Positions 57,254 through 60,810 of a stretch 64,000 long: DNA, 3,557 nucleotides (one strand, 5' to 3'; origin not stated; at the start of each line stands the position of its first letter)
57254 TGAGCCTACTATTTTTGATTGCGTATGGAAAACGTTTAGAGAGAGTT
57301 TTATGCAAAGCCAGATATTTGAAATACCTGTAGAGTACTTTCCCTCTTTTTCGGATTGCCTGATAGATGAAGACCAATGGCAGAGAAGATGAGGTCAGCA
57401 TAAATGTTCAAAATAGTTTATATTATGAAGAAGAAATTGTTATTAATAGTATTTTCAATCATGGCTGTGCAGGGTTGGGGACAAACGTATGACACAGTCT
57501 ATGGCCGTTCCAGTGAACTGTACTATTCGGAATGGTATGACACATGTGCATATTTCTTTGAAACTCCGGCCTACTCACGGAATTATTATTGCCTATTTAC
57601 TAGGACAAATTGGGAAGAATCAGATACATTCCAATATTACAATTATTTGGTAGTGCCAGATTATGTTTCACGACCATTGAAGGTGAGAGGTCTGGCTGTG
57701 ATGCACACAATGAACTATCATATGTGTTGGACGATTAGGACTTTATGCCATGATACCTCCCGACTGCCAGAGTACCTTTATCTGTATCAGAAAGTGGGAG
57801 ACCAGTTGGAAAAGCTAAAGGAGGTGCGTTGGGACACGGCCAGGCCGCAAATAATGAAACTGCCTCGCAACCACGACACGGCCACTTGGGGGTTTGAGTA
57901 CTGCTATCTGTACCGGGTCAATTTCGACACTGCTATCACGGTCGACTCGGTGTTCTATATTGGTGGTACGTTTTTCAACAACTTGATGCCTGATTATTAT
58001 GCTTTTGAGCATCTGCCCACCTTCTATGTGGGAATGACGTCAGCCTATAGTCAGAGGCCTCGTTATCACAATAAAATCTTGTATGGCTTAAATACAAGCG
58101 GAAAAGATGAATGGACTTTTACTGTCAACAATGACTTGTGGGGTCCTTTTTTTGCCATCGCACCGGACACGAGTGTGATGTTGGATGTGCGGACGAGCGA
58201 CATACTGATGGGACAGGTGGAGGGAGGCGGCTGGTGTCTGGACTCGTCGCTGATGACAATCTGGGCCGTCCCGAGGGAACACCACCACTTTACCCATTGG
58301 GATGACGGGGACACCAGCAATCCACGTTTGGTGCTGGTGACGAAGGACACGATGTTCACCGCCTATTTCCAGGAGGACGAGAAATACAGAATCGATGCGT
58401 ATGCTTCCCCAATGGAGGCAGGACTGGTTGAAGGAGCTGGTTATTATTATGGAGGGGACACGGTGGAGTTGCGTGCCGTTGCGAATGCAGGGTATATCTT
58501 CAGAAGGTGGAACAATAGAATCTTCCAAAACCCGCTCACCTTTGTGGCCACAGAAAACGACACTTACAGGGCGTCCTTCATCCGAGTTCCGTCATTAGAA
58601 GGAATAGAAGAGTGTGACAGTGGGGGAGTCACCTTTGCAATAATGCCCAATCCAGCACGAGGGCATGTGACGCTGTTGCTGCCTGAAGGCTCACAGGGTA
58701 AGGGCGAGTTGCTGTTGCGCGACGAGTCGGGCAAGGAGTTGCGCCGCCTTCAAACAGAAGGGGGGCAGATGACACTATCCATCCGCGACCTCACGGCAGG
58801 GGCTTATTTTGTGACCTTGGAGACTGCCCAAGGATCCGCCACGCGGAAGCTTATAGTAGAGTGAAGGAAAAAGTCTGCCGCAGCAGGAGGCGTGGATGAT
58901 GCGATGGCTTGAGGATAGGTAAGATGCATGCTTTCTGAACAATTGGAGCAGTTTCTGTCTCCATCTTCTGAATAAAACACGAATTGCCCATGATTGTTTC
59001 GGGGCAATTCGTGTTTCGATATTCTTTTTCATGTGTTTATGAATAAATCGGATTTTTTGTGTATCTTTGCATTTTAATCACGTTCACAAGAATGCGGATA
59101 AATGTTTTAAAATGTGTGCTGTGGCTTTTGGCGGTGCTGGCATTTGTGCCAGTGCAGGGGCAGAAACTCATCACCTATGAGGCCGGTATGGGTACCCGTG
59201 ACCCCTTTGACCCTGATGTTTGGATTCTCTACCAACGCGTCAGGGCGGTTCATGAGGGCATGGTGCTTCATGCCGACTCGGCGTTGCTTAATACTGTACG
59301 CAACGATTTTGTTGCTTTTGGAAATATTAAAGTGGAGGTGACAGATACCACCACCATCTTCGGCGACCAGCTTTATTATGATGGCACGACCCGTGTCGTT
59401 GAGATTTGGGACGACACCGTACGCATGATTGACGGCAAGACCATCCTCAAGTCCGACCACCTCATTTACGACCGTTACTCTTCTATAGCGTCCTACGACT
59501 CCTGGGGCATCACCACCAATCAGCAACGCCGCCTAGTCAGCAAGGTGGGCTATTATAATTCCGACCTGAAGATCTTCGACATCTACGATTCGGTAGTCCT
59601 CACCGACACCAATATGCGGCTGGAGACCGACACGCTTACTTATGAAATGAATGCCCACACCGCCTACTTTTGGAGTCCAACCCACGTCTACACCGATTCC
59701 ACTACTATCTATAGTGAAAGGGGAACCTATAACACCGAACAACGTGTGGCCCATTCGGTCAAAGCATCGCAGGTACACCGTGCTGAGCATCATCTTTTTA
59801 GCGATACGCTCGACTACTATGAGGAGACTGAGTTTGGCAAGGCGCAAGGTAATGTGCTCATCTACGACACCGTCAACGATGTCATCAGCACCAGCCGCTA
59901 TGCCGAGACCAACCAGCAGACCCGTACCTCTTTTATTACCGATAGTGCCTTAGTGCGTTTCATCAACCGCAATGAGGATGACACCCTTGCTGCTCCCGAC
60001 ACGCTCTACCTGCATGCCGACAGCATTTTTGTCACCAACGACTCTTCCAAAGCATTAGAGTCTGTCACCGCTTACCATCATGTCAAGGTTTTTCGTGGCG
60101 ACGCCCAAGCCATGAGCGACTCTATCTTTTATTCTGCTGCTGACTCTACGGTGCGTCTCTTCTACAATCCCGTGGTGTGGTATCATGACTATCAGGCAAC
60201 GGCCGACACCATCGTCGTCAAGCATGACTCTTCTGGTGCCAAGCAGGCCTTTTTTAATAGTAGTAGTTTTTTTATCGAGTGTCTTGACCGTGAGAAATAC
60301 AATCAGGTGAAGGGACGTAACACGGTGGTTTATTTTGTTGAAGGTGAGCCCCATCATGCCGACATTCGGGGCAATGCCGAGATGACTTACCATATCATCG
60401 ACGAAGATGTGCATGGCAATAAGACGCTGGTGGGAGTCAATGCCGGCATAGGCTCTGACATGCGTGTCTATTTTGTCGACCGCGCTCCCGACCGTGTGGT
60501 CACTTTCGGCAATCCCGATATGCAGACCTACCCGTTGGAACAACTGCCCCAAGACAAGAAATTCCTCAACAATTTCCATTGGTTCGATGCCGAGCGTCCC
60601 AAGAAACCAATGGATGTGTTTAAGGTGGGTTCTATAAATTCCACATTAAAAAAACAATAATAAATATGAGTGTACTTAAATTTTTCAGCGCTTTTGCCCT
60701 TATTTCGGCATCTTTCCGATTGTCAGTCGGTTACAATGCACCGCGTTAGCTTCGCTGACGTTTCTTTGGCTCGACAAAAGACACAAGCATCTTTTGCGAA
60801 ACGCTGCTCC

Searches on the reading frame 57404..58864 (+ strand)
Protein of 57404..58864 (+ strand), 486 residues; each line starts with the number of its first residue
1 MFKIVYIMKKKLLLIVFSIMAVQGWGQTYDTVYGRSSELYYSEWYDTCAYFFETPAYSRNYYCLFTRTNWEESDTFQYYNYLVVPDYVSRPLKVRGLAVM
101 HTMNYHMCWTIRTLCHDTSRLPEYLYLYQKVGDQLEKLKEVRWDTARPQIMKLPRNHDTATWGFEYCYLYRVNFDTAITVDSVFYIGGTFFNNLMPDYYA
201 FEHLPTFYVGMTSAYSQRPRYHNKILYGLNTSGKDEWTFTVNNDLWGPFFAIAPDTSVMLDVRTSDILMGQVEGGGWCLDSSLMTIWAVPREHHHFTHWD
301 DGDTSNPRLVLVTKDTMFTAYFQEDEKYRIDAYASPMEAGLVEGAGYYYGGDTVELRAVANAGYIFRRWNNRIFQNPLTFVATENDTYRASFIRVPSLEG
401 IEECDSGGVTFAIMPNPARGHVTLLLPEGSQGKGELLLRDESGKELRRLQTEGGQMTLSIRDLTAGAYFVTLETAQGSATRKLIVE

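Call 42: search_protein_families(library=pfam, proteins=[window:57404-58864:+], max_evalue=0.001)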
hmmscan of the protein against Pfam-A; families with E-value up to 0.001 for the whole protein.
window:57404-58864:+ (486 aa): 2 families
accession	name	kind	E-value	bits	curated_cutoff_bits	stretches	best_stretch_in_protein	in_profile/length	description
PF18998.6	Flg_new_2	-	4.2e-11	43.1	23.6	1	335-392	6-69/73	Divergent InlB B-repeat domain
PF18962.6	Por_Secre_tail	-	8e-08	32.9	27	1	413-485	1-75/75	Secretion system C-terminal sorting domain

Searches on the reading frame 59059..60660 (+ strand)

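Call 42: search_protein_families(library=pfam, proteins=[window:59059-60660:+], max_evalue=0.001)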
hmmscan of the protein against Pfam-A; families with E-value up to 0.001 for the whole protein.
window:59059-60660:+ (533 aa): 2 families
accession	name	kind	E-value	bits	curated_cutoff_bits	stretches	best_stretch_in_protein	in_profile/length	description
PF13100.11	OstA_2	-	3.5e-35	121.4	21.2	2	51-191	19-158/158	OstA-like protein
PF03968.19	LptD_N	-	7.9e-07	29.7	20.4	0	315-390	28-110/113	LptA/(LptD N-terminal domain) LPS transport protein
